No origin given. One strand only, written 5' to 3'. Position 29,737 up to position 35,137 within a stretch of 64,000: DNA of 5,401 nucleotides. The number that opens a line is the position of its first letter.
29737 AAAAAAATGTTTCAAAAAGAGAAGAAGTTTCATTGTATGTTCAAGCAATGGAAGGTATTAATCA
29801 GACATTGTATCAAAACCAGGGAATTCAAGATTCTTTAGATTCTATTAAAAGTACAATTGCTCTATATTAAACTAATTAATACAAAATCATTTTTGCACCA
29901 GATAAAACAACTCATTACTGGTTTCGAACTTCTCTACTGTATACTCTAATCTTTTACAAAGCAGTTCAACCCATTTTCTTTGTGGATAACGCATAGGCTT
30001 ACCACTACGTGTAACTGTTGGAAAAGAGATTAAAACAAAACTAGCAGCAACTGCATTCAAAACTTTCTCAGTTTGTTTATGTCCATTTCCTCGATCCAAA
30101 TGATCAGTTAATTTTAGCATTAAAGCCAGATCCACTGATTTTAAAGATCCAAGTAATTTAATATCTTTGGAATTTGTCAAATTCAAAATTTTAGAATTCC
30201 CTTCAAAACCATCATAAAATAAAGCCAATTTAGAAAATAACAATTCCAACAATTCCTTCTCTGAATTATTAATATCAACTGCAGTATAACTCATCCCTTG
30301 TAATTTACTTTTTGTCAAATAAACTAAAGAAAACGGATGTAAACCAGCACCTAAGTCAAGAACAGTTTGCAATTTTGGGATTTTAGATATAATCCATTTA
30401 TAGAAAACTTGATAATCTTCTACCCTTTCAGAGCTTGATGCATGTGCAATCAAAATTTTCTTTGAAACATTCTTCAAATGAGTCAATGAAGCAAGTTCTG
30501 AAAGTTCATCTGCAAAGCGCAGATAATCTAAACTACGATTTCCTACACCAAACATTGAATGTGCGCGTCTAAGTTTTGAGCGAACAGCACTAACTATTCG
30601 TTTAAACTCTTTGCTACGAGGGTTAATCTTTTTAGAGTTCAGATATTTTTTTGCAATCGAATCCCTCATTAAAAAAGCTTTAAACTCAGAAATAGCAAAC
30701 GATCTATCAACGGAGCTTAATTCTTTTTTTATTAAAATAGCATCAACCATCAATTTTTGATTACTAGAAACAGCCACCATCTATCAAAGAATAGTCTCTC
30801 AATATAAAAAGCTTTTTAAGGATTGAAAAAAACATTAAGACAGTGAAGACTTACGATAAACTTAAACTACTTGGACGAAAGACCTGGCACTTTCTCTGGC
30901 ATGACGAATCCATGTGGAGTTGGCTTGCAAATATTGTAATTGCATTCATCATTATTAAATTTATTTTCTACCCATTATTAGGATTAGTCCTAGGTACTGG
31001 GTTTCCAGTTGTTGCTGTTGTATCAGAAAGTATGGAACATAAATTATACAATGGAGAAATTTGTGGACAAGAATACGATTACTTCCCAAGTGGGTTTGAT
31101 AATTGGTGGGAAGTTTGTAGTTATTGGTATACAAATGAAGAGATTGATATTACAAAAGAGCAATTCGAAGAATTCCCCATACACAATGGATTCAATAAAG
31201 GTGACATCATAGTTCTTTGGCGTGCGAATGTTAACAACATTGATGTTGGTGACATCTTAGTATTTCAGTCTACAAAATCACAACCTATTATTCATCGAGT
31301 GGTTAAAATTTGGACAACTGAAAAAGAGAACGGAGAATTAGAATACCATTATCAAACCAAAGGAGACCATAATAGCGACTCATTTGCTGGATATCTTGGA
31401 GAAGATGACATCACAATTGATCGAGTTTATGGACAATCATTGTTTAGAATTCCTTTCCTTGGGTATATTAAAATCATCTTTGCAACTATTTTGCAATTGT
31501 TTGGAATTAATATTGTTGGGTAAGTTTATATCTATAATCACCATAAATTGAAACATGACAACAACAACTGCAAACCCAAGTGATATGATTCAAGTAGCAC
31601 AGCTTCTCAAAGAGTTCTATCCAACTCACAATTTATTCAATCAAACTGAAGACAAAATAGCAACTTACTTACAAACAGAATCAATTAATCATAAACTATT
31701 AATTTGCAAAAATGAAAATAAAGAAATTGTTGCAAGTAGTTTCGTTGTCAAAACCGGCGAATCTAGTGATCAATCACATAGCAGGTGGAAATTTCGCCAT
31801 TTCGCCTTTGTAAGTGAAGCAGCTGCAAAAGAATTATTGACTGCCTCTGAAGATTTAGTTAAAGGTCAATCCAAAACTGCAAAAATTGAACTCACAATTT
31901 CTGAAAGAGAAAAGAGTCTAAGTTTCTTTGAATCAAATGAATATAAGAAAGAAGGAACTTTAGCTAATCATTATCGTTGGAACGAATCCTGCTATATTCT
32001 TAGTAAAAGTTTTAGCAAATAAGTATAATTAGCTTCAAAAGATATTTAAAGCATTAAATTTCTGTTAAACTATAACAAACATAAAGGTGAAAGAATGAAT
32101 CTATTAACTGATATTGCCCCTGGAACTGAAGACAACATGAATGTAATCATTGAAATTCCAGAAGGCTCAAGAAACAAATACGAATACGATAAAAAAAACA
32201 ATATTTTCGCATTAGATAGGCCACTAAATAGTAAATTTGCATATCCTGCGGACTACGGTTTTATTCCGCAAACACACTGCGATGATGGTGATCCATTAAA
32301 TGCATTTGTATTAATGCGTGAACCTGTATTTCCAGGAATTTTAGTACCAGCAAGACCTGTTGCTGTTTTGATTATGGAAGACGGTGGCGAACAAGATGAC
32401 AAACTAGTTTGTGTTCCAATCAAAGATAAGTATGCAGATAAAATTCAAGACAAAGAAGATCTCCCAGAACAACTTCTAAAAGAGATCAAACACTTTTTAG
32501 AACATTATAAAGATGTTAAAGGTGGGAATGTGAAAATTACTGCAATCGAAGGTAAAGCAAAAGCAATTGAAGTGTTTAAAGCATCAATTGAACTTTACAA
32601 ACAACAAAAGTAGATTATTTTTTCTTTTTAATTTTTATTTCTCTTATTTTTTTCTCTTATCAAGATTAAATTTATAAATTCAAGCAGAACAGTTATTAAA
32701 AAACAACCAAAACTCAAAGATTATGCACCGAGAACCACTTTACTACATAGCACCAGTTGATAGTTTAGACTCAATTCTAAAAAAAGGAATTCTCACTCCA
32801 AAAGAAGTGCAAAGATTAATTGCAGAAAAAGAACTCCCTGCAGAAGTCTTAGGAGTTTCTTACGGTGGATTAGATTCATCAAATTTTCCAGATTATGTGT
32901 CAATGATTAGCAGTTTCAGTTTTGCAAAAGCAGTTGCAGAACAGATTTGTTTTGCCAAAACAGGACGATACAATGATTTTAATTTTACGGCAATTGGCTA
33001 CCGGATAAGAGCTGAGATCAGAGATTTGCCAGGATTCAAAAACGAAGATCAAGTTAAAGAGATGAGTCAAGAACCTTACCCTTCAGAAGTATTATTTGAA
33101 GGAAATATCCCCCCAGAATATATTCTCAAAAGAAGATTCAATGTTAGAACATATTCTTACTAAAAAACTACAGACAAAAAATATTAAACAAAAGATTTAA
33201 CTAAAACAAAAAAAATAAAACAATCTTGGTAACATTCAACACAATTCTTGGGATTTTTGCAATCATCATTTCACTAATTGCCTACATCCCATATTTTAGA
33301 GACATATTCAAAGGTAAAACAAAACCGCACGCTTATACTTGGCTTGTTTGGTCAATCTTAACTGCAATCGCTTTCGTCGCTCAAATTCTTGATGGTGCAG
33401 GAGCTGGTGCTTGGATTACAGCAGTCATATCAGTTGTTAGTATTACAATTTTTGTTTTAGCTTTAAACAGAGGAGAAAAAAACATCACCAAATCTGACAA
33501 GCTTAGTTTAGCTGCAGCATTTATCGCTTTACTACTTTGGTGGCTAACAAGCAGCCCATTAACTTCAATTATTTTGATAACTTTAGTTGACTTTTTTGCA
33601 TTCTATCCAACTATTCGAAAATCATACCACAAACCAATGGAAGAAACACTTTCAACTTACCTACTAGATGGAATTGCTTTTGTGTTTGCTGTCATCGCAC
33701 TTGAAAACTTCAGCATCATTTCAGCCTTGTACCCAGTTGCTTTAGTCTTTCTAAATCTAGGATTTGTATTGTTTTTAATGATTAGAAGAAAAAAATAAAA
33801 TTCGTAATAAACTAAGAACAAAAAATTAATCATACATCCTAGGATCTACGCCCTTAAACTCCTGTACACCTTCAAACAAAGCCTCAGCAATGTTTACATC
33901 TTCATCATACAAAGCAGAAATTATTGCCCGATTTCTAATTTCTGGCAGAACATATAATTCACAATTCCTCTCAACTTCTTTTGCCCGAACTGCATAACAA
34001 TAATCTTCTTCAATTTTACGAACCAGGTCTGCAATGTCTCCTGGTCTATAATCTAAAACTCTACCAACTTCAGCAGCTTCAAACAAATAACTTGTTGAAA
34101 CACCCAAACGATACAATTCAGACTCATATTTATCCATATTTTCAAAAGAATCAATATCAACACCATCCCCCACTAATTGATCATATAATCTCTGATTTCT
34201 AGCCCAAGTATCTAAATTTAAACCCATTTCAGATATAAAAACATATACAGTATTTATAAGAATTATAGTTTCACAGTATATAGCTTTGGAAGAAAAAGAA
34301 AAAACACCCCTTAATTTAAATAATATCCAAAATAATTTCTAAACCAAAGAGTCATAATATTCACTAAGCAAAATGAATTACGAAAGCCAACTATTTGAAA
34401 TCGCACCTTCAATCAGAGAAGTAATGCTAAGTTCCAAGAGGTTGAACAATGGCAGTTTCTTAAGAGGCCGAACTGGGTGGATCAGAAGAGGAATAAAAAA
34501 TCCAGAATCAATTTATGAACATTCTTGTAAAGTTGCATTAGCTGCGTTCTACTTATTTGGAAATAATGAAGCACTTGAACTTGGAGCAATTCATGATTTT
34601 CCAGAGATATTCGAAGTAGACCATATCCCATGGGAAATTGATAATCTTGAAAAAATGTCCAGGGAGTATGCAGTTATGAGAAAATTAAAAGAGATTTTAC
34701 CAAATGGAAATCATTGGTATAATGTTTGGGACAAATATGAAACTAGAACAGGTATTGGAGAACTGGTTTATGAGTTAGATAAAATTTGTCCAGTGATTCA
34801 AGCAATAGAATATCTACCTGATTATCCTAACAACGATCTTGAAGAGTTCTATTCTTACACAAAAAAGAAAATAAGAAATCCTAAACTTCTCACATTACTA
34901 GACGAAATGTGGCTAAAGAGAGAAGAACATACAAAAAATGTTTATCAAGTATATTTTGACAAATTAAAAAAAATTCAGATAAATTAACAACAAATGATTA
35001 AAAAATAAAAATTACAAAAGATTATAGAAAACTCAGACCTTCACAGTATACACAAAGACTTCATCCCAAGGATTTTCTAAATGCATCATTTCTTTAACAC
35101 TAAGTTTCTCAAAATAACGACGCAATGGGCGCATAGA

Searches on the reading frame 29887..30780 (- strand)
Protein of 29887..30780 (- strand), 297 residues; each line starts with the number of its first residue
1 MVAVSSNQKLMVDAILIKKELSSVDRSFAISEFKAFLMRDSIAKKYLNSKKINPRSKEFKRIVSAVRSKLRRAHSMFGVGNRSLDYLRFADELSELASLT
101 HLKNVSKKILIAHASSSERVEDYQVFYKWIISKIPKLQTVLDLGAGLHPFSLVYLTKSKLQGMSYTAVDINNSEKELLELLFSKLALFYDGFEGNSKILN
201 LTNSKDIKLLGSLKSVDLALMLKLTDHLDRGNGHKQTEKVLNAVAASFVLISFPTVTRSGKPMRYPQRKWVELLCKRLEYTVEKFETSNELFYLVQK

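Call 74: search_protein_families(library=pfam, proteins=[window:29887-30780:-], max_evalue=0.001)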
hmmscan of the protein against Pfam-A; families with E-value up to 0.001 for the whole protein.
window:29887-30780:- (297 aa): 1 family
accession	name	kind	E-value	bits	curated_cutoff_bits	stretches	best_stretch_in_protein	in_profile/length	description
PF07091.17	FmrO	-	8.9e-16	58.5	27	1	102-293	73-254/255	Ribosomal RNA methyltransferase (FmrO)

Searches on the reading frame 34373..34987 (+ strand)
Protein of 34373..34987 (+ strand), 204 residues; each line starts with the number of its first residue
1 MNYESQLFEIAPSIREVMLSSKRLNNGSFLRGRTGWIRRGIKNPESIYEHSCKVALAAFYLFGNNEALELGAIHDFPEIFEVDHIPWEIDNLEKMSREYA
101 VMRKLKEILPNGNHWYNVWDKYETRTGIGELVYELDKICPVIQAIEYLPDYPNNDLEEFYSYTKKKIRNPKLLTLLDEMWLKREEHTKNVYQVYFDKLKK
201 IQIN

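Call 75: search_protein_families(library=pfam, proteins=[window:34373-34987:+], max_evalue=0.001)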
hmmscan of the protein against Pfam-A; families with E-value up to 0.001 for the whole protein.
window:34373-34987:+ (204 aa): 1 family
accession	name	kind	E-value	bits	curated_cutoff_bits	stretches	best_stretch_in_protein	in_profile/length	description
PF13023.12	HD_3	-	1.1e-17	64.8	22.5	1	33-168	9-158/165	HD domain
